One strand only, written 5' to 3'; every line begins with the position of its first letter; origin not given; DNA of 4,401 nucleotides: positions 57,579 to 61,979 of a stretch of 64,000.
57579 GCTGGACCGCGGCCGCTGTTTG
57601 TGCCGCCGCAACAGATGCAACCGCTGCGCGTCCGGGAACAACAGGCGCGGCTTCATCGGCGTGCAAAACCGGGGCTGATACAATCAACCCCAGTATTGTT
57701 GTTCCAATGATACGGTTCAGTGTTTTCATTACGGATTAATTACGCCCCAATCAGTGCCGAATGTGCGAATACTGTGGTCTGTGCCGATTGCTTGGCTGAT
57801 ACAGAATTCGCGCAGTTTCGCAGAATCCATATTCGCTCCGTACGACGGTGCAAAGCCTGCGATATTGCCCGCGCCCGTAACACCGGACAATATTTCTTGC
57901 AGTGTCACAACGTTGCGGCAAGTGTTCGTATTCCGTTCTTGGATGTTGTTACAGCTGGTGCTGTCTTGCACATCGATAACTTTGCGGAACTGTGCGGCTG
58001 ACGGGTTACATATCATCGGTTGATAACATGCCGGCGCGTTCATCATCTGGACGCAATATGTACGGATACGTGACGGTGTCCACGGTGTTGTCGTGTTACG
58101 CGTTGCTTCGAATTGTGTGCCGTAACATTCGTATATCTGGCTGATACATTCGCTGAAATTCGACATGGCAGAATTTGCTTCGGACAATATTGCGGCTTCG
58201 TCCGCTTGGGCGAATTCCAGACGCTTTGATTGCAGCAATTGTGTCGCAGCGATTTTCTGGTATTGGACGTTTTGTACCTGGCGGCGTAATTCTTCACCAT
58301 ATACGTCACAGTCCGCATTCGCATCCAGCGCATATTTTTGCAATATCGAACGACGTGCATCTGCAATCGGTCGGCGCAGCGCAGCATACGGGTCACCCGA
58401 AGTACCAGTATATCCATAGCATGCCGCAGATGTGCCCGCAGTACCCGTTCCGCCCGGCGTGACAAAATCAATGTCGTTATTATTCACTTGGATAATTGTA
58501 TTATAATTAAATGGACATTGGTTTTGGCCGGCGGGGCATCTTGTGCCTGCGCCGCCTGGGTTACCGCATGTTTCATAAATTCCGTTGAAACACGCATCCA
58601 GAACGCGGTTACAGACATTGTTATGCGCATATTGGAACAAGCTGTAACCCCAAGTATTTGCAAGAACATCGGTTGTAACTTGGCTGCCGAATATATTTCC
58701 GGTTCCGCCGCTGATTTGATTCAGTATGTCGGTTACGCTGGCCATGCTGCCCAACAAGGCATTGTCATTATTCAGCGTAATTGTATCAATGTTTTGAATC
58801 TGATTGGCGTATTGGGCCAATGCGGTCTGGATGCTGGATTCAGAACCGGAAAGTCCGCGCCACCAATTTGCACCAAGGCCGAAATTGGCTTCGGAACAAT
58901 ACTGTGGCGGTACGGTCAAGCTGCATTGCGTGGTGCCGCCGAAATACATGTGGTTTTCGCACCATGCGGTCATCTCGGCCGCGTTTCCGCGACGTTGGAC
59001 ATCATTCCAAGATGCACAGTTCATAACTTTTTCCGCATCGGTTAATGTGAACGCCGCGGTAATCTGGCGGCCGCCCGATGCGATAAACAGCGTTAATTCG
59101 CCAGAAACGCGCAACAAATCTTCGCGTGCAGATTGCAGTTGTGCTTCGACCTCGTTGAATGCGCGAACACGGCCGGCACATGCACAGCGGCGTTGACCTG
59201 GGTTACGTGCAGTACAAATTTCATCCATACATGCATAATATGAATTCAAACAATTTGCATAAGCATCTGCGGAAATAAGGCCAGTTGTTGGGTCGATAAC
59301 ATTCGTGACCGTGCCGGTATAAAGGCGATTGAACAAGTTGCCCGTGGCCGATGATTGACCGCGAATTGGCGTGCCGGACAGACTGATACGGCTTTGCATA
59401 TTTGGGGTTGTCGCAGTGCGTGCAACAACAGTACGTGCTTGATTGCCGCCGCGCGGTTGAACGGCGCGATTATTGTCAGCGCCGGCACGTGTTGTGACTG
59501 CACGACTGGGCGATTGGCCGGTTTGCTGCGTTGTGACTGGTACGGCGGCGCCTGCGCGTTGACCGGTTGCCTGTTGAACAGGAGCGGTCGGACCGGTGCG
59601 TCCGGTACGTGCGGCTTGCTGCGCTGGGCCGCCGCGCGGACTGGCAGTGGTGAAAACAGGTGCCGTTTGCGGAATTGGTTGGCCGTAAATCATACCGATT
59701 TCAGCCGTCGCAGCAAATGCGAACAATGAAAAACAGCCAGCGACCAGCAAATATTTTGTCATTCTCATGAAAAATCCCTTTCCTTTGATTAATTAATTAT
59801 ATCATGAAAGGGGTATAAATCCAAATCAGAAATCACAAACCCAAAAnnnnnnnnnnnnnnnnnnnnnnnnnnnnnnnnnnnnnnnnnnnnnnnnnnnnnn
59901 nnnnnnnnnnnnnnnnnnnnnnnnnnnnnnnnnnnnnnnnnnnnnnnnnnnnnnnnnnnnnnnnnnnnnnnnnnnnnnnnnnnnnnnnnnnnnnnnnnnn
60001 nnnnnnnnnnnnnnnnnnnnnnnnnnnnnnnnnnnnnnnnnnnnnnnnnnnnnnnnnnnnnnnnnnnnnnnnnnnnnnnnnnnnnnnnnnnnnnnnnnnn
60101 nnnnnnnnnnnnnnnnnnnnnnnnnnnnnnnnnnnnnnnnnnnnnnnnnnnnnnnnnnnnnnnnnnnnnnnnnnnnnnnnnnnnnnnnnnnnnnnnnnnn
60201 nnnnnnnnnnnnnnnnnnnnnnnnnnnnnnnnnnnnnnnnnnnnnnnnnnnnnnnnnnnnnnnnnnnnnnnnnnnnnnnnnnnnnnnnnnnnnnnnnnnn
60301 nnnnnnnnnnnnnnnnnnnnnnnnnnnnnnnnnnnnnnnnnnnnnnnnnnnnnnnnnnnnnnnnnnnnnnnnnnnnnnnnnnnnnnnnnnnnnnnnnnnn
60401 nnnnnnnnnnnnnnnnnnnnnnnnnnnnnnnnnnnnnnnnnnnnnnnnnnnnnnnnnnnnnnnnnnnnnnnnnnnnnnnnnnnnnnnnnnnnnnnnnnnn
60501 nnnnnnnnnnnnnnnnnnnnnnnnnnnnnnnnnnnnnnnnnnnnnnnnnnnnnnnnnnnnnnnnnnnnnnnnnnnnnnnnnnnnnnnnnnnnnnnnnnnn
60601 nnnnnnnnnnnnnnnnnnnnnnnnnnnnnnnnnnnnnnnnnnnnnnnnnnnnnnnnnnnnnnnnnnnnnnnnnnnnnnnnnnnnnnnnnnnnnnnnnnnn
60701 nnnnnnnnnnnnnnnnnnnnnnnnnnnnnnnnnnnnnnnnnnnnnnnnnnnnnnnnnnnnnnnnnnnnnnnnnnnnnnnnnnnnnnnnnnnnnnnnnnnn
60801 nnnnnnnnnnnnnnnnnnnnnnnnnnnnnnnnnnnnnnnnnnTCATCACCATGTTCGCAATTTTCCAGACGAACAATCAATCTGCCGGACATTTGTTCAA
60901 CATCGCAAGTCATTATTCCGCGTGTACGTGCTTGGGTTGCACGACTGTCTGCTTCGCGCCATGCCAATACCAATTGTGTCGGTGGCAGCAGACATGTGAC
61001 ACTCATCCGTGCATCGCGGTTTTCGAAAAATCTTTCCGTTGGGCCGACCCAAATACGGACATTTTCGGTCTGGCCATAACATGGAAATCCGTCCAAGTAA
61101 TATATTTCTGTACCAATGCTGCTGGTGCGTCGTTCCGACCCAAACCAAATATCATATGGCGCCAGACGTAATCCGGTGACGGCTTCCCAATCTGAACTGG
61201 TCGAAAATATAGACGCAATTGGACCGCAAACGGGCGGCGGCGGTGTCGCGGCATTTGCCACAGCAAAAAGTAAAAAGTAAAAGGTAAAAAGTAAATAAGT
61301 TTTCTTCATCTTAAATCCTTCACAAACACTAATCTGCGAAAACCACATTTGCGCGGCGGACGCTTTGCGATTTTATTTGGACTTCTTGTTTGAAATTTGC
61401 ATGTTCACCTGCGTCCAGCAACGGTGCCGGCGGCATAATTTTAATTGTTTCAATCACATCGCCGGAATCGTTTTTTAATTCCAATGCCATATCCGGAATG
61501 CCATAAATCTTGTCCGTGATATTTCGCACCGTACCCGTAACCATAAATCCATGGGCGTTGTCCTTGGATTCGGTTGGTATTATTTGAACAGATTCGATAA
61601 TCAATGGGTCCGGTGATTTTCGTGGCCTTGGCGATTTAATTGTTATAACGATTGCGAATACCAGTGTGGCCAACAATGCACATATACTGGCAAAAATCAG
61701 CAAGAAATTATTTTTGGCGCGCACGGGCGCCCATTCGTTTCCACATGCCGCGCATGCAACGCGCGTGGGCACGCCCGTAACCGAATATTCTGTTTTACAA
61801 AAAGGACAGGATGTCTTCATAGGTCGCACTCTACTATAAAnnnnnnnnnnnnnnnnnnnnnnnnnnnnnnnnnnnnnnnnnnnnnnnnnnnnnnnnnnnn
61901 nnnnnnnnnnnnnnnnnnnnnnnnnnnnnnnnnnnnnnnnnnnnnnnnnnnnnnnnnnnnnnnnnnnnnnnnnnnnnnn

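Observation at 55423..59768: Tandem, translationally coupled paralogues encoding large cysteine-rich secreted repeat proteins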

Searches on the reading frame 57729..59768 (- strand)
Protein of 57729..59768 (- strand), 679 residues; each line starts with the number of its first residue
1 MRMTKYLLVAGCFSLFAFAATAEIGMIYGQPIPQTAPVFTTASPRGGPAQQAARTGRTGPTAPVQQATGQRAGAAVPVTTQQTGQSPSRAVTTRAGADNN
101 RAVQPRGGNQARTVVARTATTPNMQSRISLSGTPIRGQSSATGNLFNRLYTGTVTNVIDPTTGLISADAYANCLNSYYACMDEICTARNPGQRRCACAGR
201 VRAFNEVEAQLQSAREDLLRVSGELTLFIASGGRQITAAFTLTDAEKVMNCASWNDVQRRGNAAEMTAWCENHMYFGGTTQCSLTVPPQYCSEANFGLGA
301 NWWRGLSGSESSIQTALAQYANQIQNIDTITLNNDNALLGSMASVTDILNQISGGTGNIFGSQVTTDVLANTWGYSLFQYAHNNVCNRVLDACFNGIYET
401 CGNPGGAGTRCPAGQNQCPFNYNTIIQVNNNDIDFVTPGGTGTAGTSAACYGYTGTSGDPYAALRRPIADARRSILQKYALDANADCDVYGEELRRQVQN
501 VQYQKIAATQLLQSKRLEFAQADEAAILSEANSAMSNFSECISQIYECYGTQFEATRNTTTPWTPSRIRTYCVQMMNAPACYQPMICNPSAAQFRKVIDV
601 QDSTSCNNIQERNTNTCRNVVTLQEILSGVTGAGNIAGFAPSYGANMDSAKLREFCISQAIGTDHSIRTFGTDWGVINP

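Call 3: search_protein_families(library=pfam, proteins=[window:57729-59768:-], max_evalue=1)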
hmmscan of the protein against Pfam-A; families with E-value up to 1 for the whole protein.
window:57729-59768:- (679 aa): 2 families
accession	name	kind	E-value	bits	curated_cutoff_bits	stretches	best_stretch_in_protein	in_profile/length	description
PF14656.11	RAB3GAP2_C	-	0.0027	16.6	25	1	523-609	13-99/596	Rab3 GTPase-activating protein regulatory subunit C-terminus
PF05141.17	DIT1_PvcA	-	0.18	11.7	26.4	1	485-573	79-162/273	Pyoverdine/dityrosine biosynthesis protein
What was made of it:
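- On Any Pfam-A / NCBIfam family (whole proteins): For B there are only sub-threshold hits: RAB3GAP2_C at 16.6 bits against a cut-off of 25, and DIT1_PvcA at 11.7 against 26.4 (call 3).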

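Call 4: search_protein_families(library=ncbifam, proteins=[window:57729-59768:-], max_evalue=1)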
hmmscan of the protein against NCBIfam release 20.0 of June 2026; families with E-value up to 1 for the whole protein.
window:57729-59768:- (679 aa): 0 families

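Call 8: find_homologous_proteins(query=window:57729-59768:-)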
Query window:57729-59768:- (679 aa): 1194 proteins with E <= 0.001 among 8000 candidates; the best 120 are listed.
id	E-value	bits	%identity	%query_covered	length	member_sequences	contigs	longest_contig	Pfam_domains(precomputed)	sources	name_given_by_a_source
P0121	0.0e+0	1545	100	100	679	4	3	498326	-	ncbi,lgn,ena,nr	ncbi:MAG: hypothetical protein FWE52_02655 [Alphaproteobacteria bacterium]|nr:hypothetical protein [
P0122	5.6e-199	681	54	93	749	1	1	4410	-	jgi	-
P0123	1.9e-193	663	51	95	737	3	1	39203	-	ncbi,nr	ncbi:MAG: hypothetical protein FWE50_03365 [Alphaproteobacteria bacterium]|nr:hypothetical protein [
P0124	8.0e-189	648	50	99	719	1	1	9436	-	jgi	jgi:hypothetical protein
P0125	1.4e-187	644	50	98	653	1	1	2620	-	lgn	-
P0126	1.8e-187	643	49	98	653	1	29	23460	-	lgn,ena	-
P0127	2.3e-187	643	49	98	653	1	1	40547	-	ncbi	-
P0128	1.9e-186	640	49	98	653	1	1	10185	-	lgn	-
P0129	2.2e-185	636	49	97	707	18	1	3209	-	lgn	-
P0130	1.2e-184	634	50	98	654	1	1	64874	-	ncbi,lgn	-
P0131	1.5e-184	634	54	81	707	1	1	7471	-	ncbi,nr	ncbi:MAG: hypothetical protein K2L94_03295 [Alphaproteobacteria bacterium]|nr:hypothetical protein [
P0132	1.7e-184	634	54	81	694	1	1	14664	-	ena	-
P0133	2.9e-184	633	54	81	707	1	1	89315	-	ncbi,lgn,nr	ncbi:MAG: hypothetical protein K2L95_05185 [Alphaproteobacteria bacterium]|nr:hypothetical protein [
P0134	3.3e-184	633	54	81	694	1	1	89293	-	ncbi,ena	-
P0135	7.2e-183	628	48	97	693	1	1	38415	-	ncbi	-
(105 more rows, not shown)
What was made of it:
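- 57729..59768 (-): Gene B, 679 aa: exported Cys-rich protein (B family). 100% match to NCBI MAG protein FWE52_02655, and more than 1000 homologues at about 47-54% identity (call 8).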

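Call 30: predict_structure(alignment_id=A2)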
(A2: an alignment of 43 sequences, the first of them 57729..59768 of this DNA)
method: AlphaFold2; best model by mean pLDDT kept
length: 679 residues; sequences in the alignment: 43
mean_pLDDT: 61.7   pTM: 0.40
mean pLDDT of the five models: 61.7, 59.8, 58.8, 55.3, 52.9
residues with pLDDT >= 90: 45; 70-90: 263; 50-70: 130; < 50: 241
segments of 3 or more residues with pLDDT < 50: 1-155, 236-240, 277-279, 307-367, 407-409, 438-445, 676-679
pLDDT, mean of each block of 10 residues (from residue 1): 42 41 33 32 33 33 33 28 29 28 31 27 26 28 38 50 73 86 68 60 74 78 71 53 65 79 76 58 70 62 56 44 36 38 40 32 41 66 82 74 56 64 65 55 52 65 75 82 81 84 80 81 85 91 91 87 88 86 82 76 87 86 90 84 84 89 76 55
secondary structure, 60 per line:
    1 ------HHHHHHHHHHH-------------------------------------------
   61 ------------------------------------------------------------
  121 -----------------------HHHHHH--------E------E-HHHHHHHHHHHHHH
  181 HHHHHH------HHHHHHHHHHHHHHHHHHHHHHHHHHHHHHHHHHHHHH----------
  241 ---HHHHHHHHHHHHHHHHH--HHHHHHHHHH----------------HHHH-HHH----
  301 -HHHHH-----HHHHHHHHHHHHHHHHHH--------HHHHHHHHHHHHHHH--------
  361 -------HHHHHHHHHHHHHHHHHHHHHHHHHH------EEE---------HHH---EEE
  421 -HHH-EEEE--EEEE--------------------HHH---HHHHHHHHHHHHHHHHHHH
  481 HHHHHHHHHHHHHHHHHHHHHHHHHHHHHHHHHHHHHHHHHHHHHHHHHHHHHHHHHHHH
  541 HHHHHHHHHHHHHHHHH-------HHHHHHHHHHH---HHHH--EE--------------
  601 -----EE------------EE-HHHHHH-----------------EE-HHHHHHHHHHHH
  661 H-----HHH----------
elements in order (helices of 4 or more, strands of 3 or more residues): H7-17 H144-149 H167-186 H193-230 H244-260 H263-272 H289-292 H302-306 H312-329 H338-352 H368-393 E400-402 E418-420 E426-429 E432-435 H462-557 H565-575 H579-582 H623-628 H649-661
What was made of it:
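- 57732..58988 (-): B Cys-rich helical body, aa 261-679. AF2 pLDDT of 80-91 over aa 470-660, with long helices including 462-557 (call 30).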

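Call 37: search_solved_structures(query=A2, max_evalue=1)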
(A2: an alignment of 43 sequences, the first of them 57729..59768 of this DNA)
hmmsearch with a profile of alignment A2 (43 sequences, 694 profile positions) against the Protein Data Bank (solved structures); distinct sequences matched with E-value up to 1: 0.

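Call 57: fold_search(model_id=the predicted structure, library=pdb)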
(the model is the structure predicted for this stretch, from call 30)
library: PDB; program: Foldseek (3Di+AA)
matches with E <= 10: 31; with E <= 0.001: 0
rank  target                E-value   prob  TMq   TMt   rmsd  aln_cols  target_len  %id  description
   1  9e5c_6a               2.1e-01  0.14  0.09  0.02  48.7       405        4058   14  Cryo-EM structure of 96 nm repeat of microtubule doublet from T. brucei flagellum (released 2025-03-12)
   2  8snb_1E               2.2e-01  0.28  0.11  0.17  22.3       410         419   11  atomic model of sea urchin sperm doublet microtubule (48-nm periodicity) (released 2023-06-28)
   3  9e5c_6e               3.1e-01  0.13  0.10  0.02  51.9       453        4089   13  Cryo-EM structure of 96 nm repeat of microtubule doublet from T. brucei flagellum (released 2025-03-12)
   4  8snb_1H               3.4e-01  0.21  0.12  0.17  24.3       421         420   12  atomic model of sea urchin sperm doublet microtubule (48-nm periodicity) (released 2023-06-28)
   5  6h2x                  7.1e-01  0.08  0.08  0.14  55.3       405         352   14  MukB coiled-coil elbow from E. coli (released 2019-03-06)
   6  7n6g_3N               1.2e+00  0.08  0.10  0.17  42.0       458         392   12  C1 of central pair (released 2022-05-18)
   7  7zet_A                1.4e+00  0.06  0.07  0.12  37.0       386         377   12  Crystal structure of human Clusterin, crystal form I (released 2023-10-11)
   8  8iyj_b3               2.0e+00  0.10  0.13  0.22  19.7       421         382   12  Cryo-EM structure of the 48-nm repeat doublet microtubule from mouse sperm (released 2023-07-05)
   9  9e5c_6d               2.0e+00  0.06  0.09  0.02  48.1       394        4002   11  Cryo-EM structure of 96 nm repeat of microtubule doublet from T. brucei flagellum (released 2025-03-12)
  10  7sqc_1K               2.2e+00  0.08  0.09  0.16  42.4       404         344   13  Ciliary C1 central pair apparatus isolated from Chlamydomonas reinhardtii (released 2022-04-13)
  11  7n6g_3M               2.2e+00  0.06  0.10  0.17  41.7       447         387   12  C1 of central pair (released 2022-05-18)
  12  8iyj_b2               2.5e+00  0.08  0.13  0.21  20.9       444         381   11  Cryo-EM structure of the 48-nm repeat doublet microtubule from mouse sperm (released 2023-07-05)
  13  8f7n                  2.8e+00  0.05  0.09  0.16  35.8       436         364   11  Crystal structure of chemoreceptor McpZ ligand sensing domain (released 2023-07-05)
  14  7n6g_3R               3.4e+00  0.08  0.13  0.23  43.6       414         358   12  C1 of central pair (released 2022-05-18)
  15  4rsi_B                3.4e+00  0.05  0.11  0.17  44.0       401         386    9  Yeast Smc2-Smc4 hinge domain with extended coiled coils (released 2014-12-31)
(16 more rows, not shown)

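Call 75: search_protein_families(library=phrogs, proteins=[window:57729-59768:-], max_evalue=0.01)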
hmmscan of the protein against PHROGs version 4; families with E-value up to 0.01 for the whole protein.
window:57729-59768:- (679 aa): 0 families

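Call 76: search_protein_families(library=padloc, proteins=[window:57729-59768:-], max_evalue=0.01)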
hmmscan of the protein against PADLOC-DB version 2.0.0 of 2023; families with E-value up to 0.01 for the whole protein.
window:57729-59768:- (679 aa): 0 families

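Call 82: find_related_loci(query=A2, collection=metagenome_contigs, flank=8000)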
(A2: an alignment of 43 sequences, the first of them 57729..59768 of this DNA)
Query A2 (679 aa) in metagenome_contigs; peptide patterns used: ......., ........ (x = any residue, [..] = any of these).
209 stretches matched a pattern; 165 encode a relative of the query (tblastn E <= 1e-3); the best 80 are kept; 80 distinct loci.
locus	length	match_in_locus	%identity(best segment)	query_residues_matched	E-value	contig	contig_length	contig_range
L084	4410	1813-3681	54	37-670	0e+0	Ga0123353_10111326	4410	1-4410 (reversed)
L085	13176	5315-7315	49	3-657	0e+0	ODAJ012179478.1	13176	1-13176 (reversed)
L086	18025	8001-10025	48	4-664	0e+0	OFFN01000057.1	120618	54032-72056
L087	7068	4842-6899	47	3-674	0e+0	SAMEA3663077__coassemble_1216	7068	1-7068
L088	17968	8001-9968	48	3-657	0e+0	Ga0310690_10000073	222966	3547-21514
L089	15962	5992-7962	48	7-664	0e+0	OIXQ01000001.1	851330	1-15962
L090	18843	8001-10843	50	29-675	0e+0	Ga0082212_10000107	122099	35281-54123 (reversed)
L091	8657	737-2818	46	7-676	0e+0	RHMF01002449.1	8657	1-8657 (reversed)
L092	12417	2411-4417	48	1-678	0e+0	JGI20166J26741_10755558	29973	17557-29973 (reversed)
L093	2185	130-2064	48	4-663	0e+0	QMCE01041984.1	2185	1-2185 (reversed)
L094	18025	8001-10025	48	4-664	0e+0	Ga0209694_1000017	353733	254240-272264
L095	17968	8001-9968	47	7-664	0e+0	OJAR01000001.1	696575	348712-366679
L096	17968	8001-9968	47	3-664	0e+0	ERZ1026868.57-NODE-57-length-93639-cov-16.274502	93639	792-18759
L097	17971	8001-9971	46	3-664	0e+0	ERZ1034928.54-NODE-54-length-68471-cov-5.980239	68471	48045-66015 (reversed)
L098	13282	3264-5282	48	7-657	0e+0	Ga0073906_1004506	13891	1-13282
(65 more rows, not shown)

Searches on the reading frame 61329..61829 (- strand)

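Call 33: search_protein_families(library=pfam, proteins=[window:61329-61829:-], max_evalue=0.01)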
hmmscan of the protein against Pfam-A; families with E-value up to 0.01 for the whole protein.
window:61329-61829:- (166 aa): 2 families
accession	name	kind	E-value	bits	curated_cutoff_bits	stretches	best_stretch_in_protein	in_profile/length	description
PF13717.11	Zn_ribbon_4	-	0.0021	18.4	30.3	0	4-33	1-35/36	zinc-ribbon domain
PF11906.13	DUF3426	-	0.0043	17.6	27.7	1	73-156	49-125/147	Protein of unknown function (DUF3426)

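Call 85: search_protein_families(library=ncbifam, proteins=[window:61329-61829:-], max_evalue=1)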
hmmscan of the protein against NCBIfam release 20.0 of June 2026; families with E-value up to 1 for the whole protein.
window:61329-61829:- (166 aa): 5 families
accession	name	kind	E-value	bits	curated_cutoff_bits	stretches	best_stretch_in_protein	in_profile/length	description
NF038353.1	FxLYD_dom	domain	0.0012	18.7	23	1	95-150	4-57/71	FxLYD domain-containing protein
TIGR04398.1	SLAP_DUP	domain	0.012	15.6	28.5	1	75-127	29-82/125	SLAP domain-containing protein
TIGR02098.1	MJ0042_CXXC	domain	0.019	14.6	20.9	1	4-33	1-35/38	MJ0042-type zinc finger domain-containing protein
TIGR00686.1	phnA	hypoth_equivalog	0.033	14.3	80.2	1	7-53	4-51/109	zinc ribbon domain-containing protein YjdM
NF001629.0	PRK00415.1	equivalog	0.045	13.3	70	1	5-34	14-44/62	30S ribosomal protein S27e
